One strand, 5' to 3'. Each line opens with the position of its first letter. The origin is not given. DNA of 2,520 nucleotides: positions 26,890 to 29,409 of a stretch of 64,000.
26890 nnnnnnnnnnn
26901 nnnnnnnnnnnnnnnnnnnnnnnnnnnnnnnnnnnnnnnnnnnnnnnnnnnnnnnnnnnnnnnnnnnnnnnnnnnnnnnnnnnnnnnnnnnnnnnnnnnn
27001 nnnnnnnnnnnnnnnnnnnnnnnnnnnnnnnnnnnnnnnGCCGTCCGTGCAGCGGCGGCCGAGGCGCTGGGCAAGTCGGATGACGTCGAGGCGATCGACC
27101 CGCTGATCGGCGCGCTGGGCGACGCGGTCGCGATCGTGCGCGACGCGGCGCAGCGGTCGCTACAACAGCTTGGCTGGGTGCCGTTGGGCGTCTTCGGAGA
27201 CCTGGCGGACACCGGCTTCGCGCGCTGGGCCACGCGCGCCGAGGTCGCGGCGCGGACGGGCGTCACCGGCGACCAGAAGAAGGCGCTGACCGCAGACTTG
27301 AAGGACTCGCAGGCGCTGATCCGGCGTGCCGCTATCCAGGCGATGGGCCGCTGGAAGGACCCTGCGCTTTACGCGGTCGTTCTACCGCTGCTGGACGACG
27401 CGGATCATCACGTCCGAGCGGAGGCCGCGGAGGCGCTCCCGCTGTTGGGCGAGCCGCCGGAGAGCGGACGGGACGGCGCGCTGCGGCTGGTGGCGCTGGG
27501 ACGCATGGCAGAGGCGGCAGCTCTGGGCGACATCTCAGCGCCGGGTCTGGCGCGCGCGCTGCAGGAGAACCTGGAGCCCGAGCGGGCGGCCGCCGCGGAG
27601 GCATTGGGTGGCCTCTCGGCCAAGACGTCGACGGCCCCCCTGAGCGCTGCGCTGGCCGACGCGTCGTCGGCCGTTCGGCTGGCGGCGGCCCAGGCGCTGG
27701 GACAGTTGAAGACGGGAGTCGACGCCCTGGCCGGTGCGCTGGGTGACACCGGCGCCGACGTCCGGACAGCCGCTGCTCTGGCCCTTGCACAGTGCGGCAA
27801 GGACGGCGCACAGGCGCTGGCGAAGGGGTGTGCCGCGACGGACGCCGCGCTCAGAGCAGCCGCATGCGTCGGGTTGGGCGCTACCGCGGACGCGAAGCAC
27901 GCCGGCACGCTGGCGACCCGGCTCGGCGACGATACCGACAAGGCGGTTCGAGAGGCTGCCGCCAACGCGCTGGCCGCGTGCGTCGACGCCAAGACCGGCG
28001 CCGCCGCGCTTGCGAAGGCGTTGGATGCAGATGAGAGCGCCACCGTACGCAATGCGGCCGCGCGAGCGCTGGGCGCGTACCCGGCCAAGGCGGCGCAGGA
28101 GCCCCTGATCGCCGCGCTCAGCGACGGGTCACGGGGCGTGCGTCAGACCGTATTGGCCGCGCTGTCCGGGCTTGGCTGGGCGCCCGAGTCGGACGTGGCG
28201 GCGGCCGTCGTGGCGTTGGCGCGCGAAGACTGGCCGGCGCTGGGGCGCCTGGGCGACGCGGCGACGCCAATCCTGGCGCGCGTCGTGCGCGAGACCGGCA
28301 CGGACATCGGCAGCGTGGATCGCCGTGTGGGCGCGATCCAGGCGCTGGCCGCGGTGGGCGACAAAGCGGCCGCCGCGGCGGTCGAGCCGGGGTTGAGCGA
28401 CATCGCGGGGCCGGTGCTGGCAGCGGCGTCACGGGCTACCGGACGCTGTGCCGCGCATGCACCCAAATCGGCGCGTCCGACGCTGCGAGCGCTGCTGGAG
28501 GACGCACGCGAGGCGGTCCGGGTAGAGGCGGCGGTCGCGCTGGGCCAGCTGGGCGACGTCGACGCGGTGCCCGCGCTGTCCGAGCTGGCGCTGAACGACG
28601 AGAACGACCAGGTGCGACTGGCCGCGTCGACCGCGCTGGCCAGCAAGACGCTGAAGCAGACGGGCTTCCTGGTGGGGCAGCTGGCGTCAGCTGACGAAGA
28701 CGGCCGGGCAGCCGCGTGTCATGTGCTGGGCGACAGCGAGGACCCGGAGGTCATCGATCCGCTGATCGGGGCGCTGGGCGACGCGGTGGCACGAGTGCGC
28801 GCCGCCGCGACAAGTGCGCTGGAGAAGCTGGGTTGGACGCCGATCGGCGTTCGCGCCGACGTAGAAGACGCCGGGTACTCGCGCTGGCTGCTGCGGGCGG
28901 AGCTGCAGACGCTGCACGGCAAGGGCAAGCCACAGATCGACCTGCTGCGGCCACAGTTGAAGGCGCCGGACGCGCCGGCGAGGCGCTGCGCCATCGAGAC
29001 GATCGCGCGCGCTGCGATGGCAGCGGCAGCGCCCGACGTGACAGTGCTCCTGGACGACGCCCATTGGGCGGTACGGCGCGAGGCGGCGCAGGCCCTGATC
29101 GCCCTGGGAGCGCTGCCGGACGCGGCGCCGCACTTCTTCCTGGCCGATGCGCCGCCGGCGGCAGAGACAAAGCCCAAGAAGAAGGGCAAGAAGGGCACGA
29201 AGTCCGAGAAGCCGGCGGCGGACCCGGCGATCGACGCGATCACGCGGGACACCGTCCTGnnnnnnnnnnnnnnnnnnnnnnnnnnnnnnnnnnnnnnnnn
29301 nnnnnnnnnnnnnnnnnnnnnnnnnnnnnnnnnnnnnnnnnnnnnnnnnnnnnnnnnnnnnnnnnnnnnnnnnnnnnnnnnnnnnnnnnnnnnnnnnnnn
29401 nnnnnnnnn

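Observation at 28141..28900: Two invariant Trp-containing signature blocks per unit embedded in an otherwise Trp-poor HEAT solenoid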

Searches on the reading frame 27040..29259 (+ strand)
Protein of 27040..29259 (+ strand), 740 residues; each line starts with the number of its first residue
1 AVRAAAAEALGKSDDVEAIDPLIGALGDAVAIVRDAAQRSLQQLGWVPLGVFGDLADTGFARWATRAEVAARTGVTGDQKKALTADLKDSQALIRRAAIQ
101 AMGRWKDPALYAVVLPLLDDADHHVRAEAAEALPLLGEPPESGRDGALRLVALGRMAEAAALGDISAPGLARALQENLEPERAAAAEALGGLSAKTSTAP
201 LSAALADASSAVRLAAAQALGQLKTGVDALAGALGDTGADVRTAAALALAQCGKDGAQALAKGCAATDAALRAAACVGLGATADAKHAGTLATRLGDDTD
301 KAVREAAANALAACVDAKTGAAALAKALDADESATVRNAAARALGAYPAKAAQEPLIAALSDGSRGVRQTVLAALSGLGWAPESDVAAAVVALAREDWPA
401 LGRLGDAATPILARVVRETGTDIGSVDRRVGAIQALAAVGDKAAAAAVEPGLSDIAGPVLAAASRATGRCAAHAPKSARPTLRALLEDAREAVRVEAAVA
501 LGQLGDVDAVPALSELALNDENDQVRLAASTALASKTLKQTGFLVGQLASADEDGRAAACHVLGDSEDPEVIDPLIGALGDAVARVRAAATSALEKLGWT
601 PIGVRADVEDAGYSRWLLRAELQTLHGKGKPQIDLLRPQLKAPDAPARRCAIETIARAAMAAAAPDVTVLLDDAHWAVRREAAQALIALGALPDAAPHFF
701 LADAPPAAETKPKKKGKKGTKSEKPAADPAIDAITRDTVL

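Call 20: find_related_loci(query=A3, collection=genome_contigs, flank=10000)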
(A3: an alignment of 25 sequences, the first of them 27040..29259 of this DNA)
Query A3 (740 aa) in genome_contigs; peptide patterns used: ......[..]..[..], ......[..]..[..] (x = any residue, [..] = any of these).
58 stretches matched a pattern; 18 encode a relative of the query (tblastn E <= 1e-3); 18 distinct loci.
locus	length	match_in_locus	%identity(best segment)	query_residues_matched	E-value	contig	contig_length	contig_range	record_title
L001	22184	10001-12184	28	2-690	3e-25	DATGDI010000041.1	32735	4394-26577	MAG TPA_asm: Methanomicrobiales archaeon isolate SMAG_U9670 k141_323892, whole genome shotgun sequence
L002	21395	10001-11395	31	1-598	3e-24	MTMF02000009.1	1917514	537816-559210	MAG: Candidatus Hydrothermarchaeum profundi isolate JdFR-18 NRA7_48_1_length_1917514_cov_72, whole genome shotgun sequen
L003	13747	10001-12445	31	2-691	6e-22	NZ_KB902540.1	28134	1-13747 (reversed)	Lamprocystis purpurea DSM 4197 A39ODRAFT_scaffold_68.69, whole genome shotgun sequence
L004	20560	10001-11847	32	1-597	7e-20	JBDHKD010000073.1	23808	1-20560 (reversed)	MAG: Gemmatimonadota bacterium isolate BHB10-38_Bin_112 BHB10-38_Bin_112_scaffold_24363, whole genome shotgun sequence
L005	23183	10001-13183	30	3-598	6e-26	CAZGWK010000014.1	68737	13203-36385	MAG TPA_asm: uncultured Actinomycetota bacterium isolate SRP141376_co1_17 genome assembly, contig: NODE_1048_length_6873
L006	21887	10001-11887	25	2-598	3e-14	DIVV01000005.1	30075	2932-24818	MAG TPA_asm: bacterium UBP16_UBA6123 isolate UBA6123 UBA6123_contig_6089, whole genome shotgun sequence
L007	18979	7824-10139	23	2-651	3e-14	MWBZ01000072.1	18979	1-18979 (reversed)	MAG: bacterium ADurb.Bin243 isolate ADurb.Bin243 BWY32_contig000072, whole genome shotgun sequence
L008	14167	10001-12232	26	2-620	4e-14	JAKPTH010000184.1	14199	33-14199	MAG: bacterium isolate JPNA_metabat.86 k141_1102237, whole genome shotgun sequence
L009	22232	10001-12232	24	2-620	3e-14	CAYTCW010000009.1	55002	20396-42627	MAG TPA_asm: uncultured bacterium isolate SRP192927_co10_55 genome assembly, contig: NODE_241_length_55002_cov_10.019091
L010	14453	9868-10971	29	2-695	4e-12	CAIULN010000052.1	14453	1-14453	MAG: uncultured Methanomicrobiales archaeon isolate AlinenSediments_bin-3414 genome assembly, contig: bin-3414:052/103,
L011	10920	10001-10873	28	3-690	1e-10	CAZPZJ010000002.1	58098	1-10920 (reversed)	MAG TPA_asm: uncultured Leptospiraceae bacterium isolate binchicken_co190_123 genome assembly, contig: NODE_1194_length_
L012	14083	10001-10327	38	1-598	4e-9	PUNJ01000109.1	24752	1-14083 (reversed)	MAG: Chloroflexi bacterium isolate B1Sed10_194 B1-Sed10-C1777, whole genome shotgun sequence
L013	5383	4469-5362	32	3-598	3e-8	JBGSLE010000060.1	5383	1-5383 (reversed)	MAG: Pontiella sp. isolate JTS-AC199 k141_3614277, whole genome shotgun sequence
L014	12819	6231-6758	32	2-471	6e-8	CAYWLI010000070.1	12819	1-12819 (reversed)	MAG TPA_asm: uncultured Thermodesulfobacteriota bacterium isolate binchicken_co163_443 genome assembly, contig: NODE_743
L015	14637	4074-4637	31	2-601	8e-7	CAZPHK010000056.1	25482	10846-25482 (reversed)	MAG TPA_asm: uncultured Acidobacteriota bacterium isolate binchicken_co129_133 genome assembly, contig: NODE_5247_length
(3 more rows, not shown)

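Call 23: predict_structure(alignment_id=A3)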
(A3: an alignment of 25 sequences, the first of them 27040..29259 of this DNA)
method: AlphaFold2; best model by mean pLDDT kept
length: 740 residues; sequences in the alignment: 25
mean_pLDDT: 90.5   pTM: 0.67
mean pLDDT of the five models: 90.5, 90.4, 89.0, 88.8, 88.4
residues with pLDDT >= 90: 603; 70-90: 91; 50-70: 6; < 50: 40
segments of 3 or more residues with pLDDT < 50: 701-740
pLDDT, mean of each block of 10 residues (from residue 1): 96 92 95 96 93 89 93 92 95 96 93 96 95 92 96 97 97 95 98 97 98 98 98 97 98 97 97 98 96 97 98 94 96 97 96 94 91 94 88 91 93 92 91 95 95 95 96 94 97 97 95 93 92 89 89 89 88 94 93 93 89 90 89 92 92 93 92 92 92 67 41 34 37 33
secondary structure, 60 per line:
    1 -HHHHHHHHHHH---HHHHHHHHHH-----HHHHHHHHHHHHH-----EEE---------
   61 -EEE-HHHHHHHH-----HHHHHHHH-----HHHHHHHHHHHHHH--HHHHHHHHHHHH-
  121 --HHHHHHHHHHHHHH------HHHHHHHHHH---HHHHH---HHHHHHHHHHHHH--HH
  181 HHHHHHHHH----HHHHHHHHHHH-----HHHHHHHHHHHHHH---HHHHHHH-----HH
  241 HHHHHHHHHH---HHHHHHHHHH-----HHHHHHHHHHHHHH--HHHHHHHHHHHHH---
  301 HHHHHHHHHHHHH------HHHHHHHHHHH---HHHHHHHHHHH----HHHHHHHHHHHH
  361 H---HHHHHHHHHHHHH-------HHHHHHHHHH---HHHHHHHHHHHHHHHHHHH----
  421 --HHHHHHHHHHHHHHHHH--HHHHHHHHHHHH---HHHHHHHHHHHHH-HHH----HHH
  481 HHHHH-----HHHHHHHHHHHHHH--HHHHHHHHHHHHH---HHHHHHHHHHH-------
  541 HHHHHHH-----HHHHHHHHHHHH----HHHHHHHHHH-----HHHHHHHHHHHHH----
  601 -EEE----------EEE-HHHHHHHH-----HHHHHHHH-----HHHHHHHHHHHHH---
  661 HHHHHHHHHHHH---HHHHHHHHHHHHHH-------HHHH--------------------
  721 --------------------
elements in order (helices of 4 or more, strands of 3 or more residues): H2-12 H16-25 H31-43 E49-51 E62-64 H66-73 H79-86 H92-105 H108-119 H123-136 H143-152 H156-160 H164-176 H179-189 H194-204 H210-223 H227-233 H239-250 H254-263 H269-282 H285-297 H301-313 H320-330 H334-344 H349-361 H365-377 H385-394 H398-416 H423-439 H442-453 H457-469 H478-485 H491-504 H507-519 H523-533 H541-547 H553-564 H569-578 H584-596 E602-604 E615-617 H619-626 H632-639 H645-657 H661-672 H676-689 H697-700

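Call 34: fold_search(model_id=the predicted structure, library=pdb)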
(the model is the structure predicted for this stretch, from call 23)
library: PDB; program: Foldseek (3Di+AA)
matches with E <= 10: 1563; with E <= 0.001: 568
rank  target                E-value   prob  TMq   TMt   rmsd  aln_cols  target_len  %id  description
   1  6fsq                  1.4e-11  1.00  0.21  0.38  26.6       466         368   28  Structure of A3_bGFPD, an artificial bi-domain protein based on two different alphaRep domains : A3 and a GFP binding do (released 2018-08-08)
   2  9mf5_A                3.4e-11  1.00  0.24  0.29  15.9       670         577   15  CryoEM structure of the Protein Phosphatase 2A (Abeta-B56gamma-Calpha) holoenzyme complex (released 2025-07-09)
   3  3w3u                  1.4e-10  1.00  0.23  0.18  26.0       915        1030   14  Crystal structure of Kap121p mutant R349A/Q350A/D353A/E396A/N430K/D438A/N477A (released 2013-04-10)
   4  7q3l_A                1.6e-10  1.00  0.23  0.21  22.1       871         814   14  Human 17S U2 snRNP 5' domain (released 2022-03-30)
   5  7evn_C                1.8e-10  1.00  0.29  0.27  19.7       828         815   14  The cryo-EM structure of the DDX42-SF3b complex (released 2022-08-03)
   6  7onb_C                2.6e-10  1.00  0.24  0.22  22.3       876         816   15  Structure of the U2 5' module of the A3'-SSA complex (released 2021-08-04)
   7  5ife_C                3.0e-10  1.00  0.25  0.23  21.6       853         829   13  Crystal structure of the human SF3b core complex (released 2016-10-26)
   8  8qo9_B1               5.3e-10  1.00  0.27  0.24  25.0       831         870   14  Cryo-EM structure of a human spliceosomal B complex protomer (released 2024-01-24)
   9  4zj7_A                5.3e-10  1.00  0.24  0.19  26.8       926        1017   13  Crystal structure of the karyopherin Kap121p bound to the extreme C-terminus of the protein phosphatase Cdc14p (released 2015-06-03)
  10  7z8t_D                6.0e-10  1.00  0.26  0.20  21.0       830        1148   14  CAND1-SCF-SKP2 CAND1 engaged SCF rocked (released 2023-04-19)
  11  3w3y_A                6.3e-10  1.00  0.24  0.19  26.0       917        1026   13  Crystal structure of Kap121p bound to Nup53p (released 2013-04-10)
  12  1u6g_C                6.5e-10  1.00  0.23  0.17  23.2       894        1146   14  Crystal Structure of The Cand1-Cul1-Roc1 Complex (released 2004-12-14)
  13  3w3v                  6.8e-10  1.00  0.24  0.19  25.8       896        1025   13  Crystal structure of Kap121p mutant D353K/E396K/D438K (released 2013-04-10)
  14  3dw8_A                8.0e-10  1.00  0.24  0.27  15.8       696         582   16  Structure of a Protein Phosphatase 2A Holoenzyme with B55 subunit (released 2008-10-07)
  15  2z5o_A                9.0e-10  1.00  0.24  0.22  23.7       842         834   14  Complex of Transportin 1 with JKTBP NLS (released 2007-10-23)
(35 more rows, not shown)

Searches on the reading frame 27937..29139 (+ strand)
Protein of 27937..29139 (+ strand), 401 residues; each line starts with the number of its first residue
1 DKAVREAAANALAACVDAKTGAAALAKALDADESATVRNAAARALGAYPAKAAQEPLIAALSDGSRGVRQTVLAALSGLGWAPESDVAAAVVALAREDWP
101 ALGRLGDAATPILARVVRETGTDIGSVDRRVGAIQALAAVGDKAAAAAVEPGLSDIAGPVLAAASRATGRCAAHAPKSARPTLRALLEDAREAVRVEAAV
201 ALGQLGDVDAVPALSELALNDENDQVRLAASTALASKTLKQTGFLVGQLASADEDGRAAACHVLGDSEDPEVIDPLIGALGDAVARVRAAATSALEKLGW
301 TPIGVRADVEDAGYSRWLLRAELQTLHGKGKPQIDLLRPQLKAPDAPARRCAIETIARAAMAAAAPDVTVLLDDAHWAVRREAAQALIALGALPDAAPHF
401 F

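Call 77: predict_structure(alignment_id=A6)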
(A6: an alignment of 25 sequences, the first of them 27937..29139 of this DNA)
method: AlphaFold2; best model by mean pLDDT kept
length: 401 residues; sequences in the alignment: 25
mean_pLDDT: 92.3   pTM: 0.76
mean pLDDT of the five models: 92.3, 92.0, 92.0, 91.0, 90.4
residues with pLDDT >= 90: 315; 70-90: 82; 50-70: 3; < 50: 1
segments of 3 or more residues with pLDDT < 50: none
pLDDT, mean of each block of 10 residues (from residue 1): 92 81 92 93 92 91 87 92 88 91 93 93 90 97 96 96 97 96 97 97 96 94 93 90 90 90 89 95 95 94 92 91 91 93 94 95 94 95 96 80 45
secondary structure, 60 per line:
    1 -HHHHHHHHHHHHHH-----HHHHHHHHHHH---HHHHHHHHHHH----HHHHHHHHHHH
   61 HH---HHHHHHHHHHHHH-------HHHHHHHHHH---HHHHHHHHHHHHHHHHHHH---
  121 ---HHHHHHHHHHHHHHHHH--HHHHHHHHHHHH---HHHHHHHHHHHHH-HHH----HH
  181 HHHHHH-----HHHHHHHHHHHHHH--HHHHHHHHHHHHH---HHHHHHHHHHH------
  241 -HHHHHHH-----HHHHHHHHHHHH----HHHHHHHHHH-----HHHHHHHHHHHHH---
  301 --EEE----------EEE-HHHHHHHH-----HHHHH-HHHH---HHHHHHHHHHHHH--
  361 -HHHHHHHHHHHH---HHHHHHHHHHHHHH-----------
elements in order: H2-15 H21-31 H35-45 H50-62 H66-78 H86-95 H99-117 H124-140 H143-154 H158-170 H179-186 H192-205 H208-220 H224-234 H242-248 H254-265 H270-279 H285-297 E303-305 E316-318 H320-327 H333-337 H339-342 H346-358 H362-373 H377-390
